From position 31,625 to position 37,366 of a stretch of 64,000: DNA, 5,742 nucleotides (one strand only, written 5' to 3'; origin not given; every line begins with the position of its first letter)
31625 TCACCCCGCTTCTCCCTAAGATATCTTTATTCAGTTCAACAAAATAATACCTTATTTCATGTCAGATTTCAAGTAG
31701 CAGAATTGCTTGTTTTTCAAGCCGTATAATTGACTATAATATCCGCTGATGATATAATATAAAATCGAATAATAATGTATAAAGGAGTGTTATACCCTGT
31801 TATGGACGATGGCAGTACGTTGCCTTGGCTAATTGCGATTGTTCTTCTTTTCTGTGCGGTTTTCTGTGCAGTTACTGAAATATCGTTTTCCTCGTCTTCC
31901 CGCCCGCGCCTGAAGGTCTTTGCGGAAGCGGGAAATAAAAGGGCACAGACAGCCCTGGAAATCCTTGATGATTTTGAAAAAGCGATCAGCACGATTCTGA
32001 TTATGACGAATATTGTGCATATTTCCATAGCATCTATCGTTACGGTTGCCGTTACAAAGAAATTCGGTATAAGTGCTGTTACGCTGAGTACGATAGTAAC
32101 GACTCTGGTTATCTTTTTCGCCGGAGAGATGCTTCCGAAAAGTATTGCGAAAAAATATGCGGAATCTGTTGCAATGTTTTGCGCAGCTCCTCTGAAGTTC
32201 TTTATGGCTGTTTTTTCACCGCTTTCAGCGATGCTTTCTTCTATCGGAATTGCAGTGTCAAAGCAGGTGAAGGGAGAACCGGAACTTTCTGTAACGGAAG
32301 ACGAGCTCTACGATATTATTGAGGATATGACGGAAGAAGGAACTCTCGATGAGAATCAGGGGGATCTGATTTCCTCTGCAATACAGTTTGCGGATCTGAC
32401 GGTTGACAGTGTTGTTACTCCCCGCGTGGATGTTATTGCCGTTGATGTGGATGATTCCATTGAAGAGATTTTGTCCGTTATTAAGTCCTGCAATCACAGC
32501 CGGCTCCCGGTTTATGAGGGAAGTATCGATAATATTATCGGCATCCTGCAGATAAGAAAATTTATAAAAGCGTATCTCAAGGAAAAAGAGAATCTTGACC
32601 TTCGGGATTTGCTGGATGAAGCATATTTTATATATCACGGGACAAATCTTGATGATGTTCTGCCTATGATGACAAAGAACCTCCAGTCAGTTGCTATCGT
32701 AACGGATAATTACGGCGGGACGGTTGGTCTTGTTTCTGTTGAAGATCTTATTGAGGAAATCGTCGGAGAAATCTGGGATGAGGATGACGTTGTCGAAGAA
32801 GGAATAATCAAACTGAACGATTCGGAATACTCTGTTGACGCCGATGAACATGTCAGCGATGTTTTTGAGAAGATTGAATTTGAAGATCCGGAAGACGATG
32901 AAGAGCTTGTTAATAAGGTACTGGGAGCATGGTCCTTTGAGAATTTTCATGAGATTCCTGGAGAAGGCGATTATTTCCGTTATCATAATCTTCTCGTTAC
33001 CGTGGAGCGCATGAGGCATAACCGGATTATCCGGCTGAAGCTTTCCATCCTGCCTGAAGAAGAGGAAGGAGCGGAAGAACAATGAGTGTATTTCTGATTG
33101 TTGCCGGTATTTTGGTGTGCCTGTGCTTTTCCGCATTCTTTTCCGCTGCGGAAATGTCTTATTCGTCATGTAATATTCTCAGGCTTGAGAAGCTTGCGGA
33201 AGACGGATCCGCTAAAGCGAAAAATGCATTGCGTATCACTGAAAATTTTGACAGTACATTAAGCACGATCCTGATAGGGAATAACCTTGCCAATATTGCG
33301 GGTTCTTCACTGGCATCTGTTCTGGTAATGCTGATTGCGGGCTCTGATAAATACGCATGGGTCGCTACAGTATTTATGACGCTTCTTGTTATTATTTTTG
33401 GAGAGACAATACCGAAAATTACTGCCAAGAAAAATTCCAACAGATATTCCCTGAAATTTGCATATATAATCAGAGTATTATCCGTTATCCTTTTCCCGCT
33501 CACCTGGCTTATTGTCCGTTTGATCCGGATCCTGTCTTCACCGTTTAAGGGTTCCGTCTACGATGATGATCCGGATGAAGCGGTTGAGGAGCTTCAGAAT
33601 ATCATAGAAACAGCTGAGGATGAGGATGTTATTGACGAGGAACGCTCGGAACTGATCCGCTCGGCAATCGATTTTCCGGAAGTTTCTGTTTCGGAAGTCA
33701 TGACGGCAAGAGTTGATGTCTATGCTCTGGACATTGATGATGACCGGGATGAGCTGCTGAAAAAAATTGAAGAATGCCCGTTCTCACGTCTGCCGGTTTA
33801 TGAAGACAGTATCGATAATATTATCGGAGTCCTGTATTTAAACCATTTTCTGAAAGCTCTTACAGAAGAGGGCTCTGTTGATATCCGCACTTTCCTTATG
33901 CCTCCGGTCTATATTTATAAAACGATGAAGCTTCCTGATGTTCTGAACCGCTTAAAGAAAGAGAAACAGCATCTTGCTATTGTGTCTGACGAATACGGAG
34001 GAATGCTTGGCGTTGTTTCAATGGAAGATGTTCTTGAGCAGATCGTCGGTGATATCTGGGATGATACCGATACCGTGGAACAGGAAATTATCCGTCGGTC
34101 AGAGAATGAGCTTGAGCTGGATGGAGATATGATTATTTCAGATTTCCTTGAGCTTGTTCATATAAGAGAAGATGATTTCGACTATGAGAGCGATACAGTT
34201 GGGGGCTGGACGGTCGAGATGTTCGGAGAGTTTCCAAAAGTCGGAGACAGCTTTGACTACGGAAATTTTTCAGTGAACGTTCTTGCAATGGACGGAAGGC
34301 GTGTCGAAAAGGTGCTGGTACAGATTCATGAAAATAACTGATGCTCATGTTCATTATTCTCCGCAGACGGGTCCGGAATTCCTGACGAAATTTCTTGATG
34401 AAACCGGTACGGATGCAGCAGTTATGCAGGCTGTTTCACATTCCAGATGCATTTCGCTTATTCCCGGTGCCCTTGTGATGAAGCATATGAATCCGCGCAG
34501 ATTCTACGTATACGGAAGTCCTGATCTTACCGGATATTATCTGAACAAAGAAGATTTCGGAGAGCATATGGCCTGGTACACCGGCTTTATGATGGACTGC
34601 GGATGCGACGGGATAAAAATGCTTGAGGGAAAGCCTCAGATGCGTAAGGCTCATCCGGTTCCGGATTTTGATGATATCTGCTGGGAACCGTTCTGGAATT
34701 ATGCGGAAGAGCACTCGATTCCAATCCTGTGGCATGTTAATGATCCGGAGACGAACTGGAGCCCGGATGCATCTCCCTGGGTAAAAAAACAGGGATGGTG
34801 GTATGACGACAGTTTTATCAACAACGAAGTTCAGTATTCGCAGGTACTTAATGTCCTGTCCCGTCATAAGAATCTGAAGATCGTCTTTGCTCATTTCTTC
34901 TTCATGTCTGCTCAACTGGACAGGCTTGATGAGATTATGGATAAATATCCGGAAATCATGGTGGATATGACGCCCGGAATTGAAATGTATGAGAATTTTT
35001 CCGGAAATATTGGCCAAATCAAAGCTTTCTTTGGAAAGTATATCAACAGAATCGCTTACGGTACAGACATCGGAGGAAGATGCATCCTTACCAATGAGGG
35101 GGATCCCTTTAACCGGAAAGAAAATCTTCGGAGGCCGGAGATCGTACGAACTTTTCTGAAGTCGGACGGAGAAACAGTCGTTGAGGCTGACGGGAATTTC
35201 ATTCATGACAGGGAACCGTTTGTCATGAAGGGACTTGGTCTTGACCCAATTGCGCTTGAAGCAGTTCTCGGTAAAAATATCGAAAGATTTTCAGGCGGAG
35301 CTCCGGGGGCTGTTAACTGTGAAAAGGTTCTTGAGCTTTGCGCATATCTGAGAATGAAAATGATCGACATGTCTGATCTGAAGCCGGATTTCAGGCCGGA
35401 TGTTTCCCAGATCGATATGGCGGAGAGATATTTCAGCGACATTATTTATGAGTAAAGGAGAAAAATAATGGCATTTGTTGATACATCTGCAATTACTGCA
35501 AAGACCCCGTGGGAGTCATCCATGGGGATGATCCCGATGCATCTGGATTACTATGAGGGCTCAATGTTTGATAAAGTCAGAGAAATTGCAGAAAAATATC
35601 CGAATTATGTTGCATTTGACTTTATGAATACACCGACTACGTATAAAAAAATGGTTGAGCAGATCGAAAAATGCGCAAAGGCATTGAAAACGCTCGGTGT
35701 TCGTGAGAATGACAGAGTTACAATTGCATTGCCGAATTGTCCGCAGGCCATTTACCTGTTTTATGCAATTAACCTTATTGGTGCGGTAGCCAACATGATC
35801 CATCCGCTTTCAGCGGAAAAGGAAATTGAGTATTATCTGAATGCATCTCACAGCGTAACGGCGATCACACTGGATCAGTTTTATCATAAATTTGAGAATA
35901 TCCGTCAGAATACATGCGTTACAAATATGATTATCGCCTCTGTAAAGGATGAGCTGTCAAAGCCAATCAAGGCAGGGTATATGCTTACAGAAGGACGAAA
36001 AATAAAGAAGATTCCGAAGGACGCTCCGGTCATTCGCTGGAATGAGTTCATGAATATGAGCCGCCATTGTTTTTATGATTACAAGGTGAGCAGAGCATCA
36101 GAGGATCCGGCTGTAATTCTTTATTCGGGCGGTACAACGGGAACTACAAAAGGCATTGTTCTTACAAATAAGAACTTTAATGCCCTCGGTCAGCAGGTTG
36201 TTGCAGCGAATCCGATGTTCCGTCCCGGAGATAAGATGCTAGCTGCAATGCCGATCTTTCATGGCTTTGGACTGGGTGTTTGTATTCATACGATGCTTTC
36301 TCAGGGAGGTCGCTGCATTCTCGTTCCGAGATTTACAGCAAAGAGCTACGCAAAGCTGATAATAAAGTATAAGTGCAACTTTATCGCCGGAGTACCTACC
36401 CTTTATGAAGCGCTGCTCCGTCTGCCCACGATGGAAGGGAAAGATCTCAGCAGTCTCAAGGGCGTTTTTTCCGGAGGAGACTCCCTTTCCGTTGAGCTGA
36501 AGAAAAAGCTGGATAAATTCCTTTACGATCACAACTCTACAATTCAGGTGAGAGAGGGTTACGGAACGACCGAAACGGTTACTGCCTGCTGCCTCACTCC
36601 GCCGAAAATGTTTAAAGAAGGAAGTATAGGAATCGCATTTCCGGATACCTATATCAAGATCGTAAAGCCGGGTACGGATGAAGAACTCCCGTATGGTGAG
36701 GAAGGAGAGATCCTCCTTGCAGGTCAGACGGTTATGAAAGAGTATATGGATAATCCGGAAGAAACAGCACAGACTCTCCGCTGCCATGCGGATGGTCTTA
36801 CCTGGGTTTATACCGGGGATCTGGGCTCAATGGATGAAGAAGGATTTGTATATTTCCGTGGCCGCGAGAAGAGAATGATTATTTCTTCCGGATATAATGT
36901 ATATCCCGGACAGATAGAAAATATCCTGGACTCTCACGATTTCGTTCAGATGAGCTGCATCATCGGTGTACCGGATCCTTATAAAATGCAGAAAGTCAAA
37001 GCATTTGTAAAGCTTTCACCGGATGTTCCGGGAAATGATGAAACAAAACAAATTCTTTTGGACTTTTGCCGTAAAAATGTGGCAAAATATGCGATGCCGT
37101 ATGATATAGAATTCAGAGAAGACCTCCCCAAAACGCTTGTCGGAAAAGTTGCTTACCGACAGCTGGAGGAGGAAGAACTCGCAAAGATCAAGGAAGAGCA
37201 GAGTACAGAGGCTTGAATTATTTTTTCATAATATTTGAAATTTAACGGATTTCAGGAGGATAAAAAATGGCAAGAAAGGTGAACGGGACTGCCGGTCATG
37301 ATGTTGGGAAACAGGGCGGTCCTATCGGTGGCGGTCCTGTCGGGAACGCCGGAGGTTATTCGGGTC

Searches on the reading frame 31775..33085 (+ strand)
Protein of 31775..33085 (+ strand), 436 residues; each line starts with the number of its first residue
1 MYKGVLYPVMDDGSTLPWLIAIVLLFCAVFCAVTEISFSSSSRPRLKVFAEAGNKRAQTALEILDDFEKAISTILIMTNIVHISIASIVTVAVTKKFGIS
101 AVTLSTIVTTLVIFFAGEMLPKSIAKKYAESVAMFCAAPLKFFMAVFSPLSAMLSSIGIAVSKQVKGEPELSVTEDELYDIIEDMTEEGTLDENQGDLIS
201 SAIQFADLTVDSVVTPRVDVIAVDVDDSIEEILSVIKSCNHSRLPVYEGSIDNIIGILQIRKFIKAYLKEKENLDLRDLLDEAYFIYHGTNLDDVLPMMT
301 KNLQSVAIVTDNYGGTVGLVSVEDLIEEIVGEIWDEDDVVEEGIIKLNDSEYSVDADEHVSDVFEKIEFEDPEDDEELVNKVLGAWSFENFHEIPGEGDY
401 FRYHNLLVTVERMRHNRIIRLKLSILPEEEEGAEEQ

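Call 51: search_protein_families(library=pfam, proteins=[window:31775-33085:+], max_evalue=0.001)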
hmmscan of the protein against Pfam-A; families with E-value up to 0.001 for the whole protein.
window:31775-33085:+ (436 aa): 3 families
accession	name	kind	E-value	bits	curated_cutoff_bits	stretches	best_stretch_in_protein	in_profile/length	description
PF01595.25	CNNM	-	2.9e-41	141.6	28.4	1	19-194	1-180/181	Cyclin M transmembrane N-terminal domain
PF00571.33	CBS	-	3e-13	50.3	24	2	283-330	9-56/57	CBS domain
PF03471.22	CorC_HlyC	-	5.6e-10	39.5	27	1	346-425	2-79/81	Transporter associated domain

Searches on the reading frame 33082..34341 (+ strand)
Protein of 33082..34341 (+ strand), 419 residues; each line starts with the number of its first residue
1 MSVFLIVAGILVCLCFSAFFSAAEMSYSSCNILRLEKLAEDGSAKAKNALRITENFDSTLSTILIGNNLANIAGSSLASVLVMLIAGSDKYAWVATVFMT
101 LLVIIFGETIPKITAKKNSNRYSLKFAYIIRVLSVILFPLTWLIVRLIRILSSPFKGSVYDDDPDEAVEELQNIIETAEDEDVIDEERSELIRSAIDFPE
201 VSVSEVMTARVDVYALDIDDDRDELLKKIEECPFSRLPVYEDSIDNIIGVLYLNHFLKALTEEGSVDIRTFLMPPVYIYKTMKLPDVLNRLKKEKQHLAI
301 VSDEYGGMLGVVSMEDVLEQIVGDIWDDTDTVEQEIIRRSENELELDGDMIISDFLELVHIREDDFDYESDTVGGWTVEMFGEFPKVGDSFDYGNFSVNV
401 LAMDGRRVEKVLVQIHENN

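Call 51: search_protein_families(library=pfam, proteins=[window:33082-34341:+], max_evalue=0.001)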
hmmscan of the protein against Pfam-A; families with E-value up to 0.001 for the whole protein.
window:33082-34341:+ (419 aa): 3 families
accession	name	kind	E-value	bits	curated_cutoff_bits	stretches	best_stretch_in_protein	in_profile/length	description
PF01595.25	CNNM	-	2e-46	158.4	28.4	1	10-187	3-180/181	Cyclin M transmembrane N-terminal domain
PF03471.22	CorC_HlyC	-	2.2e-16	60.1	27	1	338-415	2-79/81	Transporter associated domain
PF00571.33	CBS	-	9.3e-15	55.1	24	2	274-322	8-56/57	CBS domain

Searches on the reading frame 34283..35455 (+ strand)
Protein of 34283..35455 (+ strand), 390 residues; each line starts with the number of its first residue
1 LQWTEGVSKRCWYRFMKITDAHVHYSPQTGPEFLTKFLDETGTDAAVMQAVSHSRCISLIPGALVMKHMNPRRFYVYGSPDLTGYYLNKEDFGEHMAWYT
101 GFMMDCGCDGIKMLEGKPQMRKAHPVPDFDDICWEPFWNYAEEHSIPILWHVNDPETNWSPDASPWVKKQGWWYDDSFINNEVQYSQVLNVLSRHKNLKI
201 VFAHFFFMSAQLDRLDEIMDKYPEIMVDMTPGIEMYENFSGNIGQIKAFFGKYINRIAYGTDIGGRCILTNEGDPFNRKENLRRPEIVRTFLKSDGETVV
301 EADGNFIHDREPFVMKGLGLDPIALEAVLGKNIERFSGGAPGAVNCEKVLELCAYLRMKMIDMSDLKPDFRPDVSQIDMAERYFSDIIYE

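Call 51: search_protein_families(library=pfam, proteins=[window:34283-35455:+], max_evalue=0.001)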
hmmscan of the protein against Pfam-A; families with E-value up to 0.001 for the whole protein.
window:34283-35455:+ (390 aa): 1 family
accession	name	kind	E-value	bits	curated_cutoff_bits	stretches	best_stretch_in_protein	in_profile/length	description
PF04909.20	Amidohydro_2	-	7.5e-06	26.3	26.4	1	110-230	106-210/289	Amidohydrolase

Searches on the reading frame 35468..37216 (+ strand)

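Call 51: search_protein_families(library=pfam, proteins=[window:35468-37216:+], max_evalue=0.001)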
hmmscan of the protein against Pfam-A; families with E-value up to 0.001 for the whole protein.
window:35468-37216:+ (582 aa): 2 families
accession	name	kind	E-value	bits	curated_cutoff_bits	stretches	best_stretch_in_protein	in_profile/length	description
PF00501.34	AMP-binding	-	7.6e-79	265.7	29.9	1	38-426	2-383/384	AMP-binding enzyme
PF13193.12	AMP-binding_C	-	1.7e-15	58.1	24.5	1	482-560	1-76/76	AMP-binding enzyme C-terminal domain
